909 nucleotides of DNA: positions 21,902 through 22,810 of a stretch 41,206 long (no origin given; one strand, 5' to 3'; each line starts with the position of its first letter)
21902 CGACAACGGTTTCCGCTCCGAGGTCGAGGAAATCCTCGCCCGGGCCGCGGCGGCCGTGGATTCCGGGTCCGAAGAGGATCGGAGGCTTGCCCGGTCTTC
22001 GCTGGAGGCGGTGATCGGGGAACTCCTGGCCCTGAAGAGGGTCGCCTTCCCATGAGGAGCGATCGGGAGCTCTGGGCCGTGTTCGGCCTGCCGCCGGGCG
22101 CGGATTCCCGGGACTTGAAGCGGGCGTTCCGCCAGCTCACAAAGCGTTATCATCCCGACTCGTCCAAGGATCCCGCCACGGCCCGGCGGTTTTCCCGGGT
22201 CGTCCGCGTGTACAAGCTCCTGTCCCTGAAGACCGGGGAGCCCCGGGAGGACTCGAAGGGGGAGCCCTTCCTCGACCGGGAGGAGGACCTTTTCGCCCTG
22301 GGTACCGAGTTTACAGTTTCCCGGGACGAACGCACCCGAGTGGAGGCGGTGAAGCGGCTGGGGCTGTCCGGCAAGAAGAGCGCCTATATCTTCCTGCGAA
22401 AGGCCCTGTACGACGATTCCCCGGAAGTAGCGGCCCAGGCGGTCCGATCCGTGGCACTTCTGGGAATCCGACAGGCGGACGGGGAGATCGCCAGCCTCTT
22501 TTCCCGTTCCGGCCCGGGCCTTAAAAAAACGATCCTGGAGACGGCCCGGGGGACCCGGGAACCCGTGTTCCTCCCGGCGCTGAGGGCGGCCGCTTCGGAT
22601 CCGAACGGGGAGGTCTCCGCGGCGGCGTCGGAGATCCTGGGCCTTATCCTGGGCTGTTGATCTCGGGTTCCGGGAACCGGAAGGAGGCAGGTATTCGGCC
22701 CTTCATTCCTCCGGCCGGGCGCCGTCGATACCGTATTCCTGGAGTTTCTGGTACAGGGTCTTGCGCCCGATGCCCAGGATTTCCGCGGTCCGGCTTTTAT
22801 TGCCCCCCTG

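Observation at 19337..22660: Truncated Hsp70 paralogue and a J-domain/HEAT-repeat partner coupled to the fliA-DUF342 tail of the flagellar operon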

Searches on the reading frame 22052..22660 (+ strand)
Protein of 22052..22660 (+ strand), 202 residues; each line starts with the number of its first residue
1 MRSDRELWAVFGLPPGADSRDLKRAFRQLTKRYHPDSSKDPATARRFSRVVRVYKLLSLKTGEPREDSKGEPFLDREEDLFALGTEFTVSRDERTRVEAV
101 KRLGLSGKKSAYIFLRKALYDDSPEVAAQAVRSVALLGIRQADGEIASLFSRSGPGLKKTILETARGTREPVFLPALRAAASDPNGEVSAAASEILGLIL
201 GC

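Call 3: search_protein_families(library=pfam, proteins=[window:22052-22660:+], max_evalue=0.01)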
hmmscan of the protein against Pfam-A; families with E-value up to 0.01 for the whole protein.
window:22052-22660:+ (202 aa): 3 families
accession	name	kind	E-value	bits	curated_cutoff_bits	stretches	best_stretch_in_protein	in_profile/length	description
PF00226.36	DnaJ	-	4.5e-11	43.1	27.8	1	8-59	3-55/63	DnaJ domain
PF13646.12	HEAT_2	-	2.1e-08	34.8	27.7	1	90-133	42-86/88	HEAT repeats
PF02985.28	HEAT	-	0.00097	19.6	23.5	0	173-199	1-27/31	HEAT repeat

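Call 4: search_protein_families(library=ncbifam, proteins=[window:22052-22660:+], max_evalue=0.01)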
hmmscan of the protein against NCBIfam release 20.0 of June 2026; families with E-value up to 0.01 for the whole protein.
window:22052-22660:+ (202 aa): 14 families
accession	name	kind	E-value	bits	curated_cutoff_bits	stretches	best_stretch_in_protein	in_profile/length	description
TIGR03835.1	termin_org_DnaJ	equivalog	1.5e-11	43.5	512.25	1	5-80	2-77/871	terminal organelle assembly protein TopJ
NF037946.1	terminal_TopJ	equivalog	2.6e-10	39.5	300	1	3-78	3-78/810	terminal organelle assembly protein TopJ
TIGR02349.1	DnaJ_bact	equivalog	1.1e-08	34.9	377.2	1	9-60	4-56/354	molecular chaperone DnaJ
NF007618.0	PRK10266.1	equivalog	2.3e-08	33.9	403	1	6-59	5-58/306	curved DNA-binding protein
NF010892.0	PRK14299.1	equivalog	6.1e-08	32.2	392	1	5-58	4-57/291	chaperone protein DnaJ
NF010871.0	PRK14278.1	equivalog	7.1e-08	31.7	502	1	5-62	3-60/378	molecular chaperone DnaJ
NF008035.0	PRK10767.1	subfamily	7.9e-07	28.4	338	1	4-61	3-61/374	molecular chaperone DnaJ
NF010885.0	PRK14292.1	equivalog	2.4e-06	26.8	585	1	10-58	7-55/371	chaperone protein DnaJ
NF010874.0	PRK14281.1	equivalog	7.5e-05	22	619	1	5-68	3-67/397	chaperone protein DnaJ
TIGR02270.1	TIGR02270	subfamily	0.00021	20.4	206.8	1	96-183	164-251/410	TIGR02270 family protein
NF010872.0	PRK14279.1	equivalog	0.00022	20.5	556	1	5-60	9-65/394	molecular chaperone DnaJ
NF010894.0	PRK14301.1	equivalog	0.00026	20.1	548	1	4-68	3-68/373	chaperone protein DnaJ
NF050028.1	CldAdptActJ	equivalog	0.00099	19.6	150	1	8-57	5-60/93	cold adaptation protein ActJcold adaptation protein ActJ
NF006948.0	PRK09430.1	equivalog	0.0083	15.8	162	0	9-36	204-231/267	co-chaperone DjlA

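Call 18: find_homologous_proteins(query=window:22052-22660:+, max_evalue=0.001)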
Query window:22052-22660:+ (202 aa): 29 proteins with E <= 0.001 among 1370 candidates.
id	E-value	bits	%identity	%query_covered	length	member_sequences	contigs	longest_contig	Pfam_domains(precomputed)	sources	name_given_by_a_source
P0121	9.6e-118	409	96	100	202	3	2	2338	PF00226.37,PF13646.13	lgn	-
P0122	8.2e-117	406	96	100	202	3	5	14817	PF00226.37,PF13646.13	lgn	-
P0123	6.3e-96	338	82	100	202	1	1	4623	PF00226.37,PF13646.13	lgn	-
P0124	2.4e-95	336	85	90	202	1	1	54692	PF00226.37,PF13646.13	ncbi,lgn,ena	-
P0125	6.0e-95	335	81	100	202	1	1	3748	PF00226.37,PF13646.13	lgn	-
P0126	2.5e-94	333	80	100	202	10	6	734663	PF00226.37,PF13646.13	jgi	-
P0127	3.9e-94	332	81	100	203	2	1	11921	PF00226.37,PF13646.13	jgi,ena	-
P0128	1.6e-93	330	81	100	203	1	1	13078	PF00226.37,PF13646.13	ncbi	-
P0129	3.1e-93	329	80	100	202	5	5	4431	PF00226.37,PF13646.13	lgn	-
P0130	1.5e-92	327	79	100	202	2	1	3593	PF00226.37,PF13646.13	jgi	jgi:hypothetical protein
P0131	1.2e-90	320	80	97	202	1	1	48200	PF00226.37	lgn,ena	-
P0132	1.6e-84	301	76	97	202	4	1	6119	PF00226.37,PF13646.13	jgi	-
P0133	5.0e-84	299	75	97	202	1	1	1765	PF00226.37,PF13646.13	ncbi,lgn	-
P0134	7.1e-83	295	74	98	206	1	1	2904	PF00226.37,PF13646.13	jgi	-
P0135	1.8e-82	294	72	99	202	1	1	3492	PF00226.37,PF13646.13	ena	-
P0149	1.3e-19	89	34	78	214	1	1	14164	PF00226.37,PF13646.13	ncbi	ncbi:MAG: J domain-containing protein [Spirochaetota bacterium]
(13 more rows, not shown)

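Call 26: search_solved_structures(query=window:22052-22660:+, max_evalue=0.01, show_alignments=2)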
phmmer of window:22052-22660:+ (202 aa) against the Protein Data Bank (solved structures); distinct sequences matched with E-value up to 0.01: 46.
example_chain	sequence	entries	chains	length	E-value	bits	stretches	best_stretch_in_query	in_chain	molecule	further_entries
6iws_A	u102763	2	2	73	6.8e-10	42.5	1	5-68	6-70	DnaJ homolog subfamily A member 3, mitochondrial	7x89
2dn9_A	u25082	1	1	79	7.8e-10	42.3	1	5-70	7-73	DnaJ homolog subfamily A member 3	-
2kqx_A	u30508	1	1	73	8.7e-09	38.9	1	5-60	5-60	Curved DNA-binding protein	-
3ucs_C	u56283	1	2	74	8.9e-09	38.8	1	5-60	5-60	Curved DNA-binding protein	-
1hdj_A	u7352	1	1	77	1.5e-08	38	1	6-61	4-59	HUMAN HSP40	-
7zhs_A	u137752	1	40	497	2.8e-08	37.2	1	3-71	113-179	Ubiquitin-like protein SMT3,DnaJ homolog subfamily A member 2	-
9dyv_A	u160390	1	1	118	3.3e-08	37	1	3-58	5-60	Chaperone protein DnaJ 2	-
6z5n_A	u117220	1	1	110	3.9e-08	36.7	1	6-62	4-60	DnaJ homolog subfamily B member 1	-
2ctr_A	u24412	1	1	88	4.4e-08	36.6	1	7-70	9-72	DnaJ homolog subfamily B member 9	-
4j7z_A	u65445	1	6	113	5e-08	36.4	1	5-58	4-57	Chaperone protein DnaJ 2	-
2cug_A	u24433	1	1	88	6.7e-08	36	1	6-63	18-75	mKIAA0962 protein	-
6psi_A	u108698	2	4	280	1.6e-07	34.8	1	3-58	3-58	Chaperone protein DnaJ 2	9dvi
4wb7_A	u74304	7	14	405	2.3e-07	34.2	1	6-71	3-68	DnaJ homolog subfamily B member 1,cAMP-dependent protein kinase catalytic subunit alpha | DnaJ homolog subfamily B member 1,cAMP-dependent protein kinase cataly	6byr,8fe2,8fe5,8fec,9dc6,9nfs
6wjf_A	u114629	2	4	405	2.3e-07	34.2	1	6-71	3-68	DnaJ homolog subfamily B member 1,cAMP-dependent protein kinase catalytic subunit alpha fu | DnaJ homolog subfamily B member 1, cAMP-dependent protein kinase ca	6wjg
4j80_A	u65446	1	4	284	2.8e-07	33.9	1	3-58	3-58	Chaperone protein DnaJ 2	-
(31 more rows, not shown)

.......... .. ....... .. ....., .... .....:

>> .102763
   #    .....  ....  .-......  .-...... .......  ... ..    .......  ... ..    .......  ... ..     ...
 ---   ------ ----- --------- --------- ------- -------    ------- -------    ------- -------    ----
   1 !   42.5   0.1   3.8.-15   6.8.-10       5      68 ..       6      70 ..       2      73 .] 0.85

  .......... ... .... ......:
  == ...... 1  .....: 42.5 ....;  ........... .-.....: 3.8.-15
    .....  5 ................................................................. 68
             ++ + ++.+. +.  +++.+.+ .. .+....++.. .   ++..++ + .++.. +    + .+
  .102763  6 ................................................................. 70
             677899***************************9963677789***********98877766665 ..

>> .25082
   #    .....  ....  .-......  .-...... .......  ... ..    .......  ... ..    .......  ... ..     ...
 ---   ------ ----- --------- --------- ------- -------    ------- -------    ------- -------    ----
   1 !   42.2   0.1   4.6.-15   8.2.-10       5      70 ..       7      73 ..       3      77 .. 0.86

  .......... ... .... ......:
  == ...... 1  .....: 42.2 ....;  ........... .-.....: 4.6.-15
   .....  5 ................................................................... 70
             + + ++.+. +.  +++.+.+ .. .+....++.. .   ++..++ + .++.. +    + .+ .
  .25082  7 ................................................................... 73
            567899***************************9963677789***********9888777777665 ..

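Call 28: find_encoding_contigs(protein=P0149, flank=10000, max_places=2)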
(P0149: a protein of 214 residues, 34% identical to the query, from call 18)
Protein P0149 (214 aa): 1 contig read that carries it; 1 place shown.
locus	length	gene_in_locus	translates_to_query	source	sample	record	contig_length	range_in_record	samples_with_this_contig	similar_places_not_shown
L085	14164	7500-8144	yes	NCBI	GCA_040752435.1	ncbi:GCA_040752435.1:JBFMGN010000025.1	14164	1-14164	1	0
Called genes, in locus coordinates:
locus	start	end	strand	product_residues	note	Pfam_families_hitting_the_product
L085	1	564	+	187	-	PF00448:SRP54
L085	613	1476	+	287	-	PF00142:Fer4_NifH (weak), PF01656:CbiA, PF02374:ArsA_ATPase (weak), PF10609:ParA, PF13614:AAA_31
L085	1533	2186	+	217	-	-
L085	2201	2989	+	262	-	PF04542:Sigma70_r2, PF04539:Sigma70_r3, PF08281:Sigma70_r4_2, PF04545:Sigma70_r4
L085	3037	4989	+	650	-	PF14804:Jag_N, PF20250:FapA_N, PF03961:FapA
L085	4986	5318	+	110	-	-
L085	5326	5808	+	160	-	PF19610:DUF6115 (weak)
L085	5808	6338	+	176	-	PF00012:HSP70, PF06723:MreB_Mbl, PF00012:HSP70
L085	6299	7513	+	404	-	PF00012:HSP70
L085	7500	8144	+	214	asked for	PF00226:DnaJ, PF13646:HEAT_2 (faint)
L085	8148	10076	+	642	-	PF01627:Hpt, PF07194:P2, PF02518:HATPase_c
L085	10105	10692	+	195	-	-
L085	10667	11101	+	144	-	PF01208:URO-D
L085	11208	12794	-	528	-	PF14052:Caps_assemb_Wzi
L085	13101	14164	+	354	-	PF14052:Caps_assemb_Wzi (weak)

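Call 37: search_protein_families(library=pfam, proteins=[L085:4986-5318:+, L085:5326-5808:+], max_evalue=10)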
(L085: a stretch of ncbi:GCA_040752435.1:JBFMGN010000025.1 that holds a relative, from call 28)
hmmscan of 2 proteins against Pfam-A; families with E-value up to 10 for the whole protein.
L085:4986-5318:+ (110 aa): 5 families
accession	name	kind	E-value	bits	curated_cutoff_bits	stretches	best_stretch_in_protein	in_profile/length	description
PF15724.10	TMEM119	-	0.56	10.7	27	1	33-103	145-213/252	TMEM119 family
PF15316.11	MDFI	-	0.91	9.9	27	1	19-95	13-87/172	MyoD family inhibitor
PF05262.16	Borrelia_P83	-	2.1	7.1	33.6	1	17-98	215-299/489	Borrelia P83/100 protein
PF06459.17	RR_TM4-6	-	3.1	8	25.1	1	21-95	53-125/277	Ryanodine Receptor TM 4-6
PF24181.1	TPR_TTI1_C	-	8.9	6.3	27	0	20-96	13-86/273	TTI1 C-terminal TPR domain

L085:5326-5808:+ (160 aa): 7 families
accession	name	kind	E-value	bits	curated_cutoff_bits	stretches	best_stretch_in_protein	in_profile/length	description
PF19610.4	DUF6115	-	3.7e-06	27.8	27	1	36-154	31-133/134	Family of unknown function (DUF6115)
PF02796.21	HTH_7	-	0.0052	17.3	23.8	1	121-145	11-35/45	Helix-turn-helix domain of resolvase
PF10975.14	DUF2802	-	0.02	15.5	33.5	1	123-155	35-67/68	Protein of unknown function (DUF2802)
PF09991.14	DUF2232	-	0.035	13.7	27.8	1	2-80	85-156/290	Predicted membrane protein (DUF2232)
PF10011.15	DUF2254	-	0.048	12.9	28.8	1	5-75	124-168/368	Predicted membrane protein (DUF2254)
PF06144.19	DNA_pol3_delta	-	0.13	12.7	21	1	48-105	60-119/124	DNA polymerase III, delta subunit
PF07431.17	DUF1512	-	0.3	11.2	25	1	11-81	2-73/177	Protein of unknown function (DUF1512) N-terminal domain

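Call 47: predict_structure(alignment_id=A3)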
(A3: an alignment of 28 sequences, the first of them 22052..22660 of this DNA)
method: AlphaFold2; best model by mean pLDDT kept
length: 202 residues; sequences in the alignment: 28
mean_pLDDT: 89.1   pTM: 0.86
mean pLDDT of the five models: 89.1, 86.9, 86.8, 86.2, 85.8
residues with pLDDT >= 90: 151; 70-90: 33; 50-70: 6; < 50: 12
segments of 3 or more residues with pLDDT < 50: 64-75
pLDDT, mean of each block of 10 residues (from residue 1): 84 90 93 83 85 91 49 57 96 98 94 98 98 96 98 96 95 97 96 94 67
secondary structure, 60 per line:
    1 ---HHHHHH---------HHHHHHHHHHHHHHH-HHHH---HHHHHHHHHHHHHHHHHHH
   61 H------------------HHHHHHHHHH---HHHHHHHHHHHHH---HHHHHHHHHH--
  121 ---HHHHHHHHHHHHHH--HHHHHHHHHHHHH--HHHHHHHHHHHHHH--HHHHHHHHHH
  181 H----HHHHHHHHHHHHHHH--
elements in order: H4-9 H19-33 H35-38 H42-61 H80-89 H93-105 H109-118 H124-137 H140-152 H155-168 H171-181 H186-200

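Call 51: fold_search(model_id=the predicted structure, library=pdb)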
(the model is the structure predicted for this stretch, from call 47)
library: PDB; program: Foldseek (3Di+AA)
matches with E <= 10: 1185; with E <= 0.001: 0
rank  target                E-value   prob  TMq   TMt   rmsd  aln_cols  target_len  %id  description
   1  5mfo_D                2.8e-03  1.00  0.41  0.41  12.3       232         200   15  Designed armadillo repeat protein YIIIM3AIII (released 2017-09-13)
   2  7qnp_AAA              3.6e-03  1.00  0.41  0.36  13.3       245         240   12  Designed Armadillo repeat protein N(A4)M4C(AII) co-crystallized with hen egg white lysozyme (released 2022-06-08)
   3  4d4z_B                5.6e-03  1.00  0.52  0.38  12.9       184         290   21  STRUCTURE OF HUMAN DEOXYHYPUSINE HYDROXYLASE in complex with glycerol (released 2015-04-15)
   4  6gx7_E                5.6e-03  1.00  0.49  0.53  13.5       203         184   15  Tubulin-CopN-alphaRep complex (released 2019-04-24)
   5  5mfo_F                6.1e-03  1.00  0.41  0.42  12.1       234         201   14  Designed armadillo repeat protein YIIIM3AIII (released 2017-09-13)
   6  4pls_A                6.1e-03  1.00  0.40  0.31  14.9       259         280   13  Crystal Structures of Designed Armadillo Repeat Proteins: Implications of Construct Design and Crystallization Conditi (released 2014-12-10)
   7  4plq                  6.4e-03  1.00  0.36  0.27  17.3       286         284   14  Crystal Structures of Designed Armadillo Repeat Proteins: Implications of Construct Design and Crystallization Condition (released 2014-08-27)
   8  5mfb_A                6.7e-03  1.00  0.42  0.37  13.3       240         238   16  Designed armadillo repeat protein YIII(Dq)4CqI (released 2017-09-13)
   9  4v3r_A                7.0e-03  1.00  0.35  0.27  16.0       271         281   13  Designed armadillo repeat protein with 5 internal repeats, 2nd generation C-cap and 3rd generation N-cap. (released 2016-01-13)
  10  7z0g_T                8.0e-03  1.00  0.50  0.46  13.0       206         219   18  CPAP:TUBULIN:IE5 ALPHAREP COMPLEX P1 SPACE GROUP (released 2022-04-13)
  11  7q1f_U                8.8e-03  1.00  0.49  0.65   3.1       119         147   23  CPAP:TUBULIN:IE5 ALPHAREP COMPLEX (released 2022-04-20)
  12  7z0g_C                1.0e-02  1.00  0.50  0.47  12.9       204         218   18  CPAP:TUBULIN:IE5 ALPHAREP COMPLEX P1 SPACE GROUP (released 2022-04-13)
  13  6gwc_C                1.1e-02  1.00  0.51  0.48  13.2       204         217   19  Tubulin:iE5 alphaRep complex (released 2019-01-30)
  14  5mfk_A                1.1e-02  1.00  0.41  0.36  14.8       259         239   16  Designed armadillo repeat protein YIII(Dq.V1)4CPAF in complex with peptide (KR)4 (released 2017-09-13)
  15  4v3q_D                1.1e-02  1.00  0.40  0.34  15.1       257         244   13  Designed armadillo repeat protein with 4 internal repeats, 2nd generation C-cap and 3rd generation N-cap. (released 2016-01-13)
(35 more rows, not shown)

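Call 76: search_protein_families(library=padloc, proteins=[window:22052-22660:+], max_evalue=0.001)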
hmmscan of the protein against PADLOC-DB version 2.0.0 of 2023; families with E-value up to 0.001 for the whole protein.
window:22052-22660:+ (202 aa): 0 families

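Call 89: find_related_loci(query=A3, collection=metagenome_contigs, flank=10000)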
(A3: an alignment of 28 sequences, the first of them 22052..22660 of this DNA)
Query A3 (202 aa) in metagenome_contigs; peptide patterns used: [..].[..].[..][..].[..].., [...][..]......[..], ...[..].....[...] (x = any residue, [..] = any of these).
345 stretches matched a pattern; 35 encode a relative of the query (tblastn E <= 1e-3); 35 distinct loci.
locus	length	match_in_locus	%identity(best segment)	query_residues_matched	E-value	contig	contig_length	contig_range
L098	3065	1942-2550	81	1-202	3e-102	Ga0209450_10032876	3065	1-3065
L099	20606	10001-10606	80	1-202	1e-99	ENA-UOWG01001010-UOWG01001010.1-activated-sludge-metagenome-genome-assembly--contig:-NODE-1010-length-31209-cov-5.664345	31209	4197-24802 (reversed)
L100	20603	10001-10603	80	1-201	2e-98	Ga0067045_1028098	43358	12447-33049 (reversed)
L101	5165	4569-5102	53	10-183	1e-50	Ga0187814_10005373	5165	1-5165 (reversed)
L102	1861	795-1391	51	2-195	3e-50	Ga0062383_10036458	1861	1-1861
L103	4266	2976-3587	47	1-200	7e-49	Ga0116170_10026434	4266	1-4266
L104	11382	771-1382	47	1-200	2e-48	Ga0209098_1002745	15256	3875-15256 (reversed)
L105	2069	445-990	52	10-185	5e-49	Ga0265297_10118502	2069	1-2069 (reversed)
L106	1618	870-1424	52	4-183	1e-49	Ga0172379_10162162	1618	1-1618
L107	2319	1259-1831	52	8-195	5e-48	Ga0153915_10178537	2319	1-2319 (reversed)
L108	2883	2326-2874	50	6-183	6e-47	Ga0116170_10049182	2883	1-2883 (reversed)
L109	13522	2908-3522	47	1-201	4e-47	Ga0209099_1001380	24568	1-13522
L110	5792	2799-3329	51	9-185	1e-46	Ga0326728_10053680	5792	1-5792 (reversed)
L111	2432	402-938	51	9-183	1e-46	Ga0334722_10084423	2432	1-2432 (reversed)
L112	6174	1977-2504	48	3-173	5e-46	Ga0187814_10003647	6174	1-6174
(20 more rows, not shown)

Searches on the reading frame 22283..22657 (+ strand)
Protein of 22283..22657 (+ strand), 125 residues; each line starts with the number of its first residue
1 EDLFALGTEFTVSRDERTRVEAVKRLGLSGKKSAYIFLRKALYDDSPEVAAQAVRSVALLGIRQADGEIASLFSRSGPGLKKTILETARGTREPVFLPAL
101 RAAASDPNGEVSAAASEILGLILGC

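Call 67: find_homologous_proteins(query=A4, max_evalue=0.001)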
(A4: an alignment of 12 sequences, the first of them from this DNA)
Query A4 (12 sequences) (125 aa, profile of the alignment): 38 proteins with E <= 0.001 among 3574 candidates.
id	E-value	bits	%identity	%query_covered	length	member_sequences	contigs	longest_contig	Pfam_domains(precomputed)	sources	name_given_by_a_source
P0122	2.9e-41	158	93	100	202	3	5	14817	PF00226.37,PF13646.13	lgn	-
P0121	3.2e-41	158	94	100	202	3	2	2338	PF00226.37,PF13646.13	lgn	-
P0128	3.8e-41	158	80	98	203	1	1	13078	PF00226.37,PF13646.13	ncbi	-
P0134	3.9e-41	158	75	96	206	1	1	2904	PF00226.37,PF13646.13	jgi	-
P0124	4.6e-41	157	90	84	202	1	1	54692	PF00226.37,PF13646.13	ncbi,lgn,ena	-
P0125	5.0e-41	157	83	100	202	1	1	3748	PF00226.37,PF13646.13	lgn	-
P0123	1.7e-40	156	83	100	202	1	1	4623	PF00226.37,PF13646.13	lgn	-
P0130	1.8e-40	155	80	100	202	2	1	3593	PF00226.37,PF13646.13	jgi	jgi:hypothetical protein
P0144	1.9e-40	155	57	94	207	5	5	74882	PF00226.37,PF13646.13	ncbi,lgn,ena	-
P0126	2.8e-40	155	81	100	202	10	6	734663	PF00226.37,PF13646.13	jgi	-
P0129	3.6e-40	155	81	99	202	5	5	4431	PF00226.37,PF13646.13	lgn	-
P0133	8.4e-40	153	77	94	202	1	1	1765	PF00226.37,PF13646.13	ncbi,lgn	-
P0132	1.1e-39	153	78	95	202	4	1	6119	PF00226.37,PF13646.13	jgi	-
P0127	1.1e-39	153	83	100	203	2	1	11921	PF00226.37,PF13646.13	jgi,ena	-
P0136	2.1e-39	152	76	98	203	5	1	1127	PF00226.37,PF13646.13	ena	-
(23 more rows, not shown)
